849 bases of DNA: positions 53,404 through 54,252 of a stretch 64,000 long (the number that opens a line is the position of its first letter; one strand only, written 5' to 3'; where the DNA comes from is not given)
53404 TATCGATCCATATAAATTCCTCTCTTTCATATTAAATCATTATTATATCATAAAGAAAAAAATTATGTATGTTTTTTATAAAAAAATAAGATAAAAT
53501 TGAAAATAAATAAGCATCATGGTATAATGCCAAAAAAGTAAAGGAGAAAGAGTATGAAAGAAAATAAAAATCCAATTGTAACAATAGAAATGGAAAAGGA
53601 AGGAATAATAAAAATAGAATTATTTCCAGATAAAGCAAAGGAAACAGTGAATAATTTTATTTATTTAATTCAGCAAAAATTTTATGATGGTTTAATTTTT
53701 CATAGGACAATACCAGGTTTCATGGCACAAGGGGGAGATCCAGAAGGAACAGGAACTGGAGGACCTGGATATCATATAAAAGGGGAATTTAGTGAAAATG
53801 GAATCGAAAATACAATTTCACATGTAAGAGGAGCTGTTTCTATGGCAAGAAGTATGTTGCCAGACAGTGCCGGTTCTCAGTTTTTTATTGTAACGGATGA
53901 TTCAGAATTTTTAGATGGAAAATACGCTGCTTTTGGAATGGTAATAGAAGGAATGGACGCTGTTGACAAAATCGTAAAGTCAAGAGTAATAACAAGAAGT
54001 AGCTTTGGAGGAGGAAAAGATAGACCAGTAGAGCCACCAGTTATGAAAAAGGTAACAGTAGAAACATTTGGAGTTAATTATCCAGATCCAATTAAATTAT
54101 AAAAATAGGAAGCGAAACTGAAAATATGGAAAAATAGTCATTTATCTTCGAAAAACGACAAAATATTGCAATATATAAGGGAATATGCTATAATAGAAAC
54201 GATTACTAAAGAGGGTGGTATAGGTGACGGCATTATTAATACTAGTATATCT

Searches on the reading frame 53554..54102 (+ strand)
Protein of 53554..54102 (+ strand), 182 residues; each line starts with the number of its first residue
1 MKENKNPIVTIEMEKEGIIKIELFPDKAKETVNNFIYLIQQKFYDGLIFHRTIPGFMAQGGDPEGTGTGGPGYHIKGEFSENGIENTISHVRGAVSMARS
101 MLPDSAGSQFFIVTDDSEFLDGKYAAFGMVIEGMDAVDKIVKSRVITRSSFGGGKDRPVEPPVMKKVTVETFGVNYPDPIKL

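Call 38: find_encoding_contigs(protein=window:53554-54102:+, flank=10000, max_places=8)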
Protein window:53554-54102:+ (182 aa): 23 contigs read that carry it; 7 places shown.
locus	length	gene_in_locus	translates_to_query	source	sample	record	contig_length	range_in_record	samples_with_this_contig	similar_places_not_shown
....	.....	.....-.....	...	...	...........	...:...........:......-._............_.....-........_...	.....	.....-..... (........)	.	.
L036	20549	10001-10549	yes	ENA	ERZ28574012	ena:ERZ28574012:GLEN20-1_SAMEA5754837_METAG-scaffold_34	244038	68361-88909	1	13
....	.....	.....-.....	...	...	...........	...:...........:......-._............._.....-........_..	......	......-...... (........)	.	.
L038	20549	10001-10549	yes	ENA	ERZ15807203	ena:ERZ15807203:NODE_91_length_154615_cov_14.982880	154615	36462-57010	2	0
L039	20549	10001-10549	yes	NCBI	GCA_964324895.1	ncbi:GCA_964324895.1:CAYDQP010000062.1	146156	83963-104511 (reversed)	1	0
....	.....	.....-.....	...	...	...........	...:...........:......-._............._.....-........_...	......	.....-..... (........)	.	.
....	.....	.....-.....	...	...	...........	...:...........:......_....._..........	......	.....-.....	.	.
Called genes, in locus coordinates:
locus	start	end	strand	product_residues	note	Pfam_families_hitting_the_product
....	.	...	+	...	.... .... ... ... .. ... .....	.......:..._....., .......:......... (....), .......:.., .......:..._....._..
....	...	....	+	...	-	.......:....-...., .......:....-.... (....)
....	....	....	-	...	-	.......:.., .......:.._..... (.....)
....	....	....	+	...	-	-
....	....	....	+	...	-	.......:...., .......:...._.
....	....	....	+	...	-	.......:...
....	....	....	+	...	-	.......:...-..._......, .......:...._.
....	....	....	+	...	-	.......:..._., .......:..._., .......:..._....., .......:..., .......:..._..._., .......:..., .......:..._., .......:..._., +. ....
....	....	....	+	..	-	-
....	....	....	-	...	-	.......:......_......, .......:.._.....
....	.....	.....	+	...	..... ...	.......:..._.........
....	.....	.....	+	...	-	-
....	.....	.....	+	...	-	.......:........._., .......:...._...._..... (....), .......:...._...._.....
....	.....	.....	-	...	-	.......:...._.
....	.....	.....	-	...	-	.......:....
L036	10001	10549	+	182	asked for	PF00160:Pro_isomerase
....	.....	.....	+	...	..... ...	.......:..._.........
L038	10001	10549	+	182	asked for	PF00160:Pro_isomerase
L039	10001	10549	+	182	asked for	PF00160:Pro_isomerase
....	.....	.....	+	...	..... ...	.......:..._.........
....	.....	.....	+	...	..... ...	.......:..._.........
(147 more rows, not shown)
